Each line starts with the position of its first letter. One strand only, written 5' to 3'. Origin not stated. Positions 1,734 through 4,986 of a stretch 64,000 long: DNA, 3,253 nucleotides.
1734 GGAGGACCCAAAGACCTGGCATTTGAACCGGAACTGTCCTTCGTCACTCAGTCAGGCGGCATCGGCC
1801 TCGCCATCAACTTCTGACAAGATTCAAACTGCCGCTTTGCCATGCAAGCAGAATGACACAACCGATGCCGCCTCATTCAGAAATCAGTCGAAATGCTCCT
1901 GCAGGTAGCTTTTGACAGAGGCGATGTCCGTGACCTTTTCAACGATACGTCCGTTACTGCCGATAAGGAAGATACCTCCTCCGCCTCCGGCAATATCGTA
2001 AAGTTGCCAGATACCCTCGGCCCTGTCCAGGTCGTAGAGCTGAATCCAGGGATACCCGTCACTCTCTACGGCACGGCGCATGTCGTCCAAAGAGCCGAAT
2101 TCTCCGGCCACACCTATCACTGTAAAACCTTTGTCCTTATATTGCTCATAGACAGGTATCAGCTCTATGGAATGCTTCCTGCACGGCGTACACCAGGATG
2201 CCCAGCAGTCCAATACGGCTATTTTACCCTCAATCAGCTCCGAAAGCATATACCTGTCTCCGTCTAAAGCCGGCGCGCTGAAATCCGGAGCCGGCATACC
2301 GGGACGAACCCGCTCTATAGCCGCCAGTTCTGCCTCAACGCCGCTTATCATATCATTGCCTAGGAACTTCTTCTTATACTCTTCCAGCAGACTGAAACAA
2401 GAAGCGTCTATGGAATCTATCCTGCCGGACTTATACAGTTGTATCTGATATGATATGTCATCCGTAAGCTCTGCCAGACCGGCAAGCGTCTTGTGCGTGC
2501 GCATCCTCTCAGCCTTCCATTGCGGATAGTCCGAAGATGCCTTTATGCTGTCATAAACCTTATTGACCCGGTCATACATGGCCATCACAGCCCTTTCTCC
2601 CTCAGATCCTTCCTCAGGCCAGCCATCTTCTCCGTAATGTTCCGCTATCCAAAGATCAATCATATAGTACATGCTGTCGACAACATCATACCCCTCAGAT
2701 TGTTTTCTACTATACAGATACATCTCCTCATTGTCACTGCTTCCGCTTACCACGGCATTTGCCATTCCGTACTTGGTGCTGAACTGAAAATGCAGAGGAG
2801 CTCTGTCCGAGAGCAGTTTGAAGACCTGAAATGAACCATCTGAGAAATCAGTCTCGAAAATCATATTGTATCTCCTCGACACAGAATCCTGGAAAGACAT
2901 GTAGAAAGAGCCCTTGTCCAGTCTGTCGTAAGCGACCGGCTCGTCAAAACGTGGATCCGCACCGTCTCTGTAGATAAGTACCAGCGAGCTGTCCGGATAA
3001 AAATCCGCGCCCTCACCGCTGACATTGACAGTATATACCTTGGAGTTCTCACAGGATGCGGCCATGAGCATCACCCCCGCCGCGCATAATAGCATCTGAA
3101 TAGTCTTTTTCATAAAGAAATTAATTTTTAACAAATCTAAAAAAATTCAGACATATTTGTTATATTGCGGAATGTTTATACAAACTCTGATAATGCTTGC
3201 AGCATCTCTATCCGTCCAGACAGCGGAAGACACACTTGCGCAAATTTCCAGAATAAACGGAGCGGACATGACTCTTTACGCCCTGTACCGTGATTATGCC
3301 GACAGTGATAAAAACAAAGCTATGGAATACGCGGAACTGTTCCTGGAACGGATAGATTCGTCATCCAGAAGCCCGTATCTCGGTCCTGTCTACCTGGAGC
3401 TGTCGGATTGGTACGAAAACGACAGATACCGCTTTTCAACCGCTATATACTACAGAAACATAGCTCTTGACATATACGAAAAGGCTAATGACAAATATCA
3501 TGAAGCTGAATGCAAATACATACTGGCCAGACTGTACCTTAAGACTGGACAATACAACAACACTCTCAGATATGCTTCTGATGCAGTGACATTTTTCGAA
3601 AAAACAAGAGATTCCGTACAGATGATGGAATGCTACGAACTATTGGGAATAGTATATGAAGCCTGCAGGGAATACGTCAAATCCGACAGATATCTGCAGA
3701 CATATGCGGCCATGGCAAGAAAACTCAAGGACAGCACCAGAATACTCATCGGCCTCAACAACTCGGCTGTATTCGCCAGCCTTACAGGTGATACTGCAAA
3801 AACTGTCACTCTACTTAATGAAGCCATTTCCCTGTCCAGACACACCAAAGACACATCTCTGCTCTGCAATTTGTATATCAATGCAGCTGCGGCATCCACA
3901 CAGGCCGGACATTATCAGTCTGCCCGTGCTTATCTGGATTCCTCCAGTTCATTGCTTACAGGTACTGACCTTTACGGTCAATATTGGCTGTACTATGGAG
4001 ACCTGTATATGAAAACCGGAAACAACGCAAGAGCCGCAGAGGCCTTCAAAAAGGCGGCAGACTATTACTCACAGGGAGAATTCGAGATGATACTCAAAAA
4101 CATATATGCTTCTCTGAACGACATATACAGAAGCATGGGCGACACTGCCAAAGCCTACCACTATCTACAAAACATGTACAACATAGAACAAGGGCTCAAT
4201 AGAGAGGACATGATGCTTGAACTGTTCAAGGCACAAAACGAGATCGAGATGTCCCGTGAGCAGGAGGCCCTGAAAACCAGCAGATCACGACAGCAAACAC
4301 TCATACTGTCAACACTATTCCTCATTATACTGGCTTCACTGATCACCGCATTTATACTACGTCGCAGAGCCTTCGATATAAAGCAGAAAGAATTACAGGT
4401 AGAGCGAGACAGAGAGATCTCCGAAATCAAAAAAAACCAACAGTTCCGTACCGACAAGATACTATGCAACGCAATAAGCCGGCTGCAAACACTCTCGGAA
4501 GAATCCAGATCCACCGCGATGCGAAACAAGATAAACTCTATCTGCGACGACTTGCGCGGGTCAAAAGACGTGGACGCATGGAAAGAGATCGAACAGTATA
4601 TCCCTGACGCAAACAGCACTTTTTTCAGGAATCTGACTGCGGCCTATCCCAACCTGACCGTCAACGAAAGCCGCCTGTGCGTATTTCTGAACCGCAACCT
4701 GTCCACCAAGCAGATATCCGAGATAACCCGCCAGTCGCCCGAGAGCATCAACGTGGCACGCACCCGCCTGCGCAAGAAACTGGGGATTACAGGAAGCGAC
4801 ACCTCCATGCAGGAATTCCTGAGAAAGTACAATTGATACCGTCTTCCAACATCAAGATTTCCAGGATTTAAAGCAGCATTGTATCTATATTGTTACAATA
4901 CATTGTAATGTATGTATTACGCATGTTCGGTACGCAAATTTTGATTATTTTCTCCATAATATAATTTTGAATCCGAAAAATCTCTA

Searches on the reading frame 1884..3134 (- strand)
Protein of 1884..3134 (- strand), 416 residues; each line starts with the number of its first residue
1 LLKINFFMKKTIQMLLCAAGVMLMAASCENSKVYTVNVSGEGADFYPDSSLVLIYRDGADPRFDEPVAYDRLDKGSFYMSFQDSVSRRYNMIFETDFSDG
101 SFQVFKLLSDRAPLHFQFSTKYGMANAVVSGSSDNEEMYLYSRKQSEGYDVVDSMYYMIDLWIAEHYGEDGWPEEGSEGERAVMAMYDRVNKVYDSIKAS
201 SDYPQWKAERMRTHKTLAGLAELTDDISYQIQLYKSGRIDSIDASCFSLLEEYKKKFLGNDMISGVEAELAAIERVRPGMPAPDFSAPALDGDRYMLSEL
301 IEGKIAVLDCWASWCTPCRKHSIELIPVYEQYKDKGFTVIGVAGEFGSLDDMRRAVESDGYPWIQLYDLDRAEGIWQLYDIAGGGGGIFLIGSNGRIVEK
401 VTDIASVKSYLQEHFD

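Call 32: search_protein_families(library=pfam, proteins=[window:1884-3134:-], max_evalue=0.00001)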
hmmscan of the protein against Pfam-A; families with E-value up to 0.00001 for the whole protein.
window:1884-3134:- (416 aa): 3 families
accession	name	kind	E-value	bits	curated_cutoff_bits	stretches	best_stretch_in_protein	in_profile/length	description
PF00578.27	AhpC-TSA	-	5.6e-16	59.1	26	1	279-398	2-122/124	AhpC/TSA family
PF08534.16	Redoxin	-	1e-12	48.5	26.6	1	278-398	2-129/148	Redoxin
PF13905.12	Thioredoxin_8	-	1.6e-07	32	27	1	303-397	1-94/94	Thioredoxin-like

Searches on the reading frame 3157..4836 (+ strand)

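Call 32: search_protein_families(library=pfam, proteins=[window:3157-4836:+], max_evalue=0.00001)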
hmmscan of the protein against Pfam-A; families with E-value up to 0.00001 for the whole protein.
window:3157-4836:+ (559 aa): 1 family
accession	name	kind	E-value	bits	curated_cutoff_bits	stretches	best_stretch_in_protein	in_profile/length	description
PF13424.12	TPR_12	-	1.7e-10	41.4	30.1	0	199-263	5-71/77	Tetratricopeptide repeat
